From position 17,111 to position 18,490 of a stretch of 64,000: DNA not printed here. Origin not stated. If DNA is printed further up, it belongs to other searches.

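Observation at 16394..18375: TPP-riboswitch operon pairing a PnuT transporter with an orphan flavin monooxygenase: candidate new thiamine salvage step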

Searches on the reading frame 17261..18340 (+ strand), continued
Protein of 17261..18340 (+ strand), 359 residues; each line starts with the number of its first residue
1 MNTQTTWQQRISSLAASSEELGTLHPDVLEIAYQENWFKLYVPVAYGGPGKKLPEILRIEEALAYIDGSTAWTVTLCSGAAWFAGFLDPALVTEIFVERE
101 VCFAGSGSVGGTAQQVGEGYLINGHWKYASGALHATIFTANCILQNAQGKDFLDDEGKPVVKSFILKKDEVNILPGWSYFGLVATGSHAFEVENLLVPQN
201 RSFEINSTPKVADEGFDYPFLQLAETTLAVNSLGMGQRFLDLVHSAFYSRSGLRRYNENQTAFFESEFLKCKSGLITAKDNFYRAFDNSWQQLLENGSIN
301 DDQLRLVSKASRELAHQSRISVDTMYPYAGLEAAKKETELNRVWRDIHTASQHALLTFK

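Call 19: find_related_loci(query=A2, collection=genome_contigs, flank=7000)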
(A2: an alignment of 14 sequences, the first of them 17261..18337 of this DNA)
Query A2 (359 aa) in genome_contigs; peptide patterns used: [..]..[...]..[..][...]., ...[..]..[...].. (x = any residue, [..] = any of these).
599 stretches matched a pattern (row limit reached: there are more); 566 encode a relative of the query (tblastn E <= 1e-3); the best 80 are kept; 80 distinct loci.
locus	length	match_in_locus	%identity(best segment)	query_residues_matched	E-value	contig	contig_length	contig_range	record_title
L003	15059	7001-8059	72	6-358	0e+0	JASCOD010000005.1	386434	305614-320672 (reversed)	Flavobacteriaceae bacterium PS02338 NODE_5_length_386434_cov_25.352494, whole genome shotgun sequence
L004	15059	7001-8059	72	6-358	8e-180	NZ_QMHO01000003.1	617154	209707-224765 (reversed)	Pedobacter nanyangensis strain Q-4 contig003, whole genome shotgun sequence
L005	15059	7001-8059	72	6-358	3e-178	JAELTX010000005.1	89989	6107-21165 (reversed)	Pedobacter sp. ASV17 NODE_5_length_89989_cov_12.805991, whole genome shotgun sequence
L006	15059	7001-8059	71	6-358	3e-177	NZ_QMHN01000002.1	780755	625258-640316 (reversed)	Pedobacter chitinilyticus strain CM134L-2 contig002, whole genome shotgun sequence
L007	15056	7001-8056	72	6-358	5e-176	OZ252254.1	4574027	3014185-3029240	MAG: Pedobacter sp. isolate 09a25af3-f086-4e5e-b9ce-c11d1b3fc871 genome assembly, chromosome: 1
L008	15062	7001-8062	69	6-359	4e-173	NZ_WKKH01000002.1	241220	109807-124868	Pedobacter petrophilus strain LMG 29686 Contig002, whole genome shotgun sequence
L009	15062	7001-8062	68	6-359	3e-172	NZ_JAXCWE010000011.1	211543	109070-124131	Pedobacter sp. CFBP9032 CFBP9032_11, whole genome shotgun sequence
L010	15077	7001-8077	69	2-359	7e-172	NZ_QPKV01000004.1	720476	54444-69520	Pedobacter chinensis strain JDX94 Scaffold3_1, whole genome shotgun sequence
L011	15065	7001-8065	68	5-359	2e-171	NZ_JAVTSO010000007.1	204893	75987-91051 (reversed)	Pedobacter nototheniae strain DE_0550 contig_0007, whole genome shotgun sequence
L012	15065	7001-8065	68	5-359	4e-171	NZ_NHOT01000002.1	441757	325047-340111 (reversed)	Pedobacter sp. AJM contig02, whole genome shotgun sequence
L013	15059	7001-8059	69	6-358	8e-171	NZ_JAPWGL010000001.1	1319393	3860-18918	Pedobacter rhodius strain SJ11 contig1, whole genome shotgun sequence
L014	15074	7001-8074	68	2-358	9e-171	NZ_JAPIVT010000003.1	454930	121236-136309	Pedobacter sp. MC2016-05 P._sp_MC2016-05_contig_3, whole genome shotgun sequence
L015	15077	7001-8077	69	2-359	1e-170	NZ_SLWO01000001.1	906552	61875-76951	Pedobacter psychrotolerans strain DSM 103236 Ga0310516_101, whole genome shotgun sequence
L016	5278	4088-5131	69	7-354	2e-173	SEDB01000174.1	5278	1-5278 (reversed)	MAG: Pedobacter sp. isolate PMG_062 scaffold_33869, whole genome shotgun sequence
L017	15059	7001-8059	67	6-358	6e-170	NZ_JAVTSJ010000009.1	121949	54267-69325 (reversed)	Pedobacter aquatilis strain MADA_852 contig_0009, whole genome shotgun sequence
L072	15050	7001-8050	60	9-358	2e-143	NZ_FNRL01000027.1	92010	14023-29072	Chitinophaga terrae (ex Kim and Jung 2007) strain DSM 23920, whole genome shotgun sequence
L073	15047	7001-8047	60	11-359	4e-142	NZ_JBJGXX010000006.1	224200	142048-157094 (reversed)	Chitinophaga sp. 30R24 contig6, whole genome shotgun sequence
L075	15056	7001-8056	55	7-358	3e-131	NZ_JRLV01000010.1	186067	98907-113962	Flavobacterium beibuense F44-8 contig11, whole genome shotgun sequence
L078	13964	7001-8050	54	9-359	2e-122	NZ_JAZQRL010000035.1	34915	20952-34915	MAG: Arcticibacter sp. isolate T1900045231_TH20190001.MAGScoT_cleanbin_000005 SGB_5407_k141_833247, whole genome shotgun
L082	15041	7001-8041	53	12-358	4e-117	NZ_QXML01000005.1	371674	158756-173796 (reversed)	Algoriphagus lacus strain N3 N3_scaffold5, whole genome shotgun sequence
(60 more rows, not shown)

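Call 30: search_protein_families(library=pfam, proteins=[L072:5734-6849:+, L072:4899-5507:-, L072:3888-4841:-, L072:8364-9335:-, L072:9418-10398:+, L073:6221-6832:-, L073:5134-6096:-, L073:8149-8541:-, L073:9376-10347:-, L073:1354-4923:-], max_evalue=0.001)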
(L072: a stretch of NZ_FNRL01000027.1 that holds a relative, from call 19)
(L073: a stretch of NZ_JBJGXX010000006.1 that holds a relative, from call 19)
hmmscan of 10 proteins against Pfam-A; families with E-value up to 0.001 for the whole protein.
L072:5734-6849:+ (371 aa): 0 families

L072:4899-5507:- (202 aa): 5 families
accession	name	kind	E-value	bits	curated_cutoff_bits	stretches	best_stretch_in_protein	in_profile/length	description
PF08281.18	Sigma70_r4_2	-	2.4e-11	43.5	25.7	1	128-180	2-54/54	Sigma-70, region 4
PF04542.20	Sigma70_r2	-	6.7e-11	42.3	24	1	30-94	1-67/71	Sigma-70 region 2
PF04545.22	Sigma70_r4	-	1.1e-07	31.7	24.1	1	134-181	2-49/50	Sigma-70, region 4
PF07638.17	Sigma70_ECF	-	7.1e-05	23.2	21.1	1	14-183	6-182/185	ECF sigma factor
PF13542.12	HTH_Tnp_ISL3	-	0.00047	20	27.4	0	142-173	18-47/51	Helix-turn-helix domain of transposase family ISL3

L072:3888-4841:- (317 aa): 2 families
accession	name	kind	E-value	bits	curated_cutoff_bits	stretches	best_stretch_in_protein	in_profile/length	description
PF04773.18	FecR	-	1.2e-13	51.8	24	1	110-196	8-96/97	FecR protein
PF16344.10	FecR_C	-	8e-13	48.7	24.4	1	245-310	3-69/70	FecR, C-terminal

L072:8364-9335:- (323 aa): 1 family
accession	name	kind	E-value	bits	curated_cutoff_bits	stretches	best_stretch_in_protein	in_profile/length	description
PF00248.27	Aldo_ket_red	-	7.9e-52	176.6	24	1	15-298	1-276/291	Aldo/keto reductase family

L072:9418-10398:+ (326 aa): 4 families
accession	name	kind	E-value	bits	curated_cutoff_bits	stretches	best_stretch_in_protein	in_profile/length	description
PF01035.26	DNA_binding_1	-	2.5e-27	95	27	1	233-312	1-80/81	6-O-methylguanine DNA methyltransferase, DNA binding domain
PF12833.13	HTH_18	-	3.3e-18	66.2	33.6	1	69-146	2-79/80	Helix-turn-helix domain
PF00165.29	HTH_AraC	-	4.3e-12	46.3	26.6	1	56-96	2-42/42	Bacterial regulatory helix-turn-helix proteins, AraC family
PF02870.21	Methyltransf_1N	-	0.00015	22.6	21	1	154-185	2-33/71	6-O-methylguanine DNA methyltransferase, ribonuclease-like domain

L073:6221-6832:- (203 aa): 10 families
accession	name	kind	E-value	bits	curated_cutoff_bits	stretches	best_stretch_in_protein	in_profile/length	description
PF08281.18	Sigma70_r4_2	-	1.5e-13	50.6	25.7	1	129-180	3-54/54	Sigma-70, region 4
PF04545.22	Sigma70_r4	-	5.7e-10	39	24.1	1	134-181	2-49/50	Sigma-70, region 4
PF04542.20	Sigma70_r2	-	1.4e-09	38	24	1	31-95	2-68/71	Sigma-70 region 2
PF00196.25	GerE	-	4.5e-06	26.6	23.5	1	153-181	18-46/57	Bacterial regulatory proteins, luxR family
PF07638.17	Sigma70_ECF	-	6.1e-06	26.7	21.1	1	14-176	6-175/185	ECF sigma factor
PF21476.4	PF0610-like_N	-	2.5e-05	24.9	33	0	149-174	11-36/50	PF0610-like, N-terminal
PF04967.18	HTH_10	-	5e-05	23.5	23.1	1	154-180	25-51/53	HTH DNA binding domain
PF01022.26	HTH_5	-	0.00017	21.9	22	1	151-183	14-45/47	Bacterial regulatory protein, arsR family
PF13542.12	HTH_Tnp_ISL3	-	0.00024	21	27.4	1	142-171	18-45/51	Helix-turn-helix domain of transposase family ISL3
PF14493.12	HTH_40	-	0.00054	20.6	27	1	147-179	8-39/89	Helix-turn-helix domain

L073:5134-6096:- (320 aa): 2 families
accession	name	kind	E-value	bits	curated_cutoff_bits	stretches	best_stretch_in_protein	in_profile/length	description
PF04773.18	FecR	-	5.3e-17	62.5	24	1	111-201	4-96/97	FecR protein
PF16344.10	FecR_C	-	3.7e-13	49.8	24.4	1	249-315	2-69/70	FecR, C-terminal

L073:8149-8541:- (130 aa): 1 family
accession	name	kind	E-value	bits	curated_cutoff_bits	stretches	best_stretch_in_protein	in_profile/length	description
PF10543.14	ORF6N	-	8.5e-12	45.6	27.8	1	2-51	37-86/86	ORF6N domain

L073:9376-10347:- (323 aa): 1 family
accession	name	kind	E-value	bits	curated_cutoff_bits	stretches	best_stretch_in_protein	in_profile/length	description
PF00248.27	Aldo_ket_red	-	4.1e-50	171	24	1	15-310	1-287/291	Aldo/keto reductase family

L073:1354-4923:- (1189 aa): 5 families
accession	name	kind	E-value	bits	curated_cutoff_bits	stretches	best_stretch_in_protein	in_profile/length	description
PF07715.20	Plug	-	8.4e-16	58.9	23.9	1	220-344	3-107/107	TonB-dependent Receptor Plug Domain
PF00593.30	TonB_dep_Rec_b-barrel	-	5.3e-13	50.1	27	1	548-938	16-347/436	TonB dependent receptor-like, beta-barrel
PF13715.12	CarbopepD_reg_2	-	1.5e-10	41.4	32.2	1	132-210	1-88/88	CarboxypepD_reg-like domain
PF13620.12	CarboxypepD_reg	-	2.3e-06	28.3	32.3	1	132-189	2-65/82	Carboxypeptidase regulatory-like domain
PF07660.19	STN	-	3e-05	24.2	28.4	1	65-112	2-49/52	Secretin and TonB N terminus short domain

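Call 31: search_protein_families(library=pfam, proteins=[L075:4361-5617:+, L075:5709-6899:+, L075:8172-8750:+, L075:8850-9782:+, L078:6228-6776:+, L078:8153-8995:+, L078:9113-10294:+, L082:5502-6794:+, L082:3623-5314:+, L082:8375-8929:+], max_evalue=0.001)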
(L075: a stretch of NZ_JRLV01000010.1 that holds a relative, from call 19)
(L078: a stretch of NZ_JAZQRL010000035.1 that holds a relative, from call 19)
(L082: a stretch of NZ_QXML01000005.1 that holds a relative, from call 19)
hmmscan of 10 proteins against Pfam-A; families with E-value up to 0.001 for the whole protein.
L075:4361-5617:+ (418 aa): 0 families

L075:5709-6899:+ (396 aa): 1 family
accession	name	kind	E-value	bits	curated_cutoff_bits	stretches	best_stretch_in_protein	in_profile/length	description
PF07396.17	Porin_O_P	-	4.7e-14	52.8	20.9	1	70-360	17-332/370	Phosphate-selective porin O and P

L075:8172-8750:+ (192 aa): 7 families
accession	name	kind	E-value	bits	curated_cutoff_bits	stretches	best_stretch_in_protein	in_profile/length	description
PF08281.18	Sigma70_r4_2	-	7.7e-16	57.9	25.7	1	124-174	4-54/54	Sigma-70, region 4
PF04542.20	Sigma70_r2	-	7.2e-10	39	24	1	29-92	2-68/71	Sigma-70 region 2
PF04545.22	Sigma70_r4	-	1.9e-09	37.3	24.1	1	128-176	2-50/50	Sigma-70, region 4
PF07638.17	Sigma70_ECF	-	2.9e-08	34.3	21.1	1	15-177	9-182/185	ECF sigma factor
PF00196.25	GerE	-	1.2e-05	25.2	23.5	1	144-175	15-46/57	Bacterial regulatory proteins, luxR family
PF22233.2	PhyR_sigma-like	-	1.8e-05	24.9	27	1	129-173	2-46/50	Response regulator PhyR, sigma-like domain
PF14493.12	HTH_40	-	0.00069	20.3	27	0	145-174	11-40/89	Helix-turn-helix domain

L075:8850-9782:+ (310 aa): 2 families
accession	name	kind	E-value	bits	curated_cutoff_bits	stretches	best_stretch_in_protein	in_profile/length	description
PF04773.18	FecR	-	2.6e-18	66.7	24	1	104-193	6-97/97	FecR protein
PF16344.10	FecR_C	-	1.6e-15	57.3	24.4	1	236-304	2-70/70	FecR, C-terminal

L078:6228-6776:+ (182 aa): 2 families
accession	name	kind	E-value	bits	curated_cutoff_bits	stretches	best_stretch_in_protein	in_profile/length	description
PF00903.31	Glyoxalase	-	2.9e-10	41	20.6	1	42-165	9-119/121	Glyoxalase/Bleomycin resistance protein/Dioxygenase superfamily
PF06983.19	3-dmu-9_3-mt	-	4.4e-08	34.1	24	1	34-166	2-114/116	3-demethylubiquinone-9 3-methyltransferase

L078:8153-8995:+ (280 aa): 3 families
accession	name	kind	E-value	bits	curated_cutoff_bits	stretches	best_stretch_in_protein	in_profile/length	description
PF01035.26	DNA_binding_1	-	6.4e-29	100.1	27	1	195-273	1-79/81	6-O-methylguanine DNA methyltransferase, DNA binding domain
PF12833.13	HTH_18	-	7.3e-17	61.9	33.6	1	32-109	1-79/80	Helix-turn-helix domain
PF00165.29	HTH_AraC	-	2.4e-10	40.7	26.6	1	28-60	10-42/42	Bacterial regulatory helix-turn-helix proteins, AraC family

L078:9113-10294:+ (393 aa): 1 family
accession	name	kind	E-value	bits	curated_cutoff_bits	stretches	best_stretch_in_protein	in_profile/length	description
PF07690.21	MFS_1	-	8.4e-27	94.4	33.4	2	28-330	5-320/347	Major Facilitator Superfamily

L082:5502-6794:+ (430 aa): 5 families
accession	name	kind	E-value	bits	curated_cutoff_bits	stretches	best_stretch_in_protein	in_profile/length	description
PF18435.7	EstA_Ig_like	-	1.5e-18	67.5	26.7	1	30-147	1-110/120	Esterase Ig-like N-terminal domain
PF00326.27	Peptidase_S9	-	3.1e-08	33.8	22.6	1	268-314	52-98/213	Prolyl oligopeptidase family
PF02230.22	Abhydrolase_2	-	8.1e-05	23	23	1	189-343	11-169/217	Phospholipase/Carboxylesterase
PF20434.5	BD-FAE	-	0.00031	20.7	26.8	1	184-295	5-104/215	BD-FAE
PF00756.26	Esterase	-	0.00061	20.1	22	1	250-334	85-157/251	Putative esterase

L082:3623-5314:+ (563 aa): 5 families
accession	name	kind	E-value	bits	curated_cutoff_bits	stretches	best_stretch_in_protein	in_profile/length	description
PF05199.19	GMC_oxred_C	-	2.5e-17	64.2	24.6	1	426-545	1-138/139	GMC oxidoreductase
PF00732.25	GMC_oxred_N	-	2.8e-09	37.5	23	1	97-313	15-200/218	GMC oxidoreductase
PF01266.30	DAO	-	0.0002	21.5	27.9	1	7-39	1-33/353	FAD dependent oxidoreductase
PF13450.12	NAD_binding_8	-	0.00038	21.1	21.9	0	10-39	1-30/68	NAD(P)-binding Rossmann-like domain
PF00890.30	FAD_binding_2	-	0.00047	19.9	20.4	0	7-39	1-33/414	FAD binding domain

L082:8375-8929:+ (184 aa): 0 families
